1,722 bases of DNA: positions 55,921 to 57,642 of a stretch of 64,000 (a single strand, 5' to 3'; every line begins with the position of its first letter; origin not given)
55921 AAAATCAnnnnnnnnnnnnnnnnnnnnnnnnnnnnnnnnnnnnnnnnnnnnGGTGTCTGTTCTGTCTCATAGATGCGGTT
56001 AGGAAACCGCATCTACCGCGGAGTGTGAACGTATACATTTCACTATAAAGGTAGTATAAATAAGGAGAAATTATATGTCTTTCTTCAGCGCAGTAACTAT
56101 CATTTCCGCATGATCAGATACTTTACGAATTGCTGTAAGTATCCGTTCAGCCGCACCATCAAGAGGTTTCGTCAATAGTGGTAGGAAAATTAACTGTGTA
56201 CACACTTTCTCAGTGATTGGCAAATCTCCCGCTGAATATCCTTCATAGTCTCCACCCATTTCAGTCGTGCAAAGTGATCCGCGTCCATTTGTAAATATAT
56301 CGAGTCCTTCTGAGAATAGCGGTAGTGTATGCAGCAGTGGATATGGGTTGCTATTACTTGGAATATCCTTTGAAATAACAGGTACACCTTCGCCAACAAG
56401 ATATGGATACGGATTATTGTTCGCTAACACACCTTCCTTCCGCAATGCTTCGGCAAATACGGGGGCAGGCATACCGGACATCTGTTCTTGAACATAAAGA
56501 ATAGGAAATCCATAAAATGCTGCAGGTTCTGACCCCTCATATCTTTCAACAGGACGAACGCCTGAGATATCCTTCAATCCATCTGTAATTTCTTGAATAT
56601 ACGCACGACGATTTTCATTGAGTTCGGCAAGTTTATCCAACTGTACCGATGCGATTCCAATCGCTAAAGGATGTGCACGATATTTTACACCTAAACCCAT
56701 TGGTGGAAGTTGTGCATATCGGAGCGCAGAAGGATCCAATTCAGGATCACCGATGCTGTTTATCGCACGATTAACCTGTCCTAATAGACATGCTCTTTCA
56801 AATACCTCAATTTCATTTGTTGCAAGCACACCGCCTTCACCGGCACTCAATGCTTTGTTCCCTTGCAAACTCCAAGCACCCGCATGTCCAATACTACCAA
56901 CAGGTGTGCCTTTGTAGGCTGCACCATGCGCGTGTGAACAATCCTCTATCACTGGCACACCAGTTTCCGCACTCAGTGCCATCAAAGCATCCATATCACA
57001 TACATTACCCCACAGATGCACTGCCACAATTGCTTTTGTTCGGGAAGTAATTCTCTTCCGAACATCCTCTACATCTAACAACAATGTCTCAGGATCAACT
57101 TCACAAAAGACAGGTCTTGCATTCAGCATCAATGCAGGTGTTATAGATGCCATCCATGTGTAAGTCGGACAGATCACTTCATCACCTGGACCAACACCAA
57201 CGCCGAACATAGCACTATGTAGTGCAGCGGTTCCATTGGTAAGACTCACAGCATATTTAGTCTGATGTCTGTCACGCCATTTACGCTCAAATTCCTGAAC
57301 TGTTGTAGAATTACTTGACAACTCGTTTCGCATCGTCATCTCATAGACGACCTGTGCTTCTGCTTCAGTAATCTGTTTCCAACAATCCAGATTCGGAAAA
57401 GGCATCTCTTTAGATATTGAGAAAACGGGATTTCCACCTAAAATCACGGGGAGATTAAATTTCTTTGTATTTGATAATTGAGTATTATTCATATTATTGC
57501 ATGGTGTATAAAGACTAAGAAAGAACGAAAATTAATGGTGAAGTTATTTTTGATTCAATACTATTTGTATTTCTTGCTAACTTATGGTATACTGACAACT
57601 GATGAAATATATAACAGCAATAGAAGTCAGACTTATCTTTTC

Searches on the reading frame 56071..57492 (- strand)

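Call 68: search_protein_families(library=pfam, proteins=[window:56071-57492:-], max_evalue=0.000001)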
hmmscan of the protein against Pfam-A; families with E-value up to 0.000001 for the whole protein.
window:56071-57492:- (473 aa): 1 family
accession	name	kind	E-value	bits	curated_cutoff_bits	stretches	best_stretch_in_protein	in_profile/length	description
PF01041.23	DegT_DnrJ_EryC1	-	1.2e-75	255.4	19.8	1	40-356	2-302/360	DegT/DnrJ/EryC1/StrS aminotransferase family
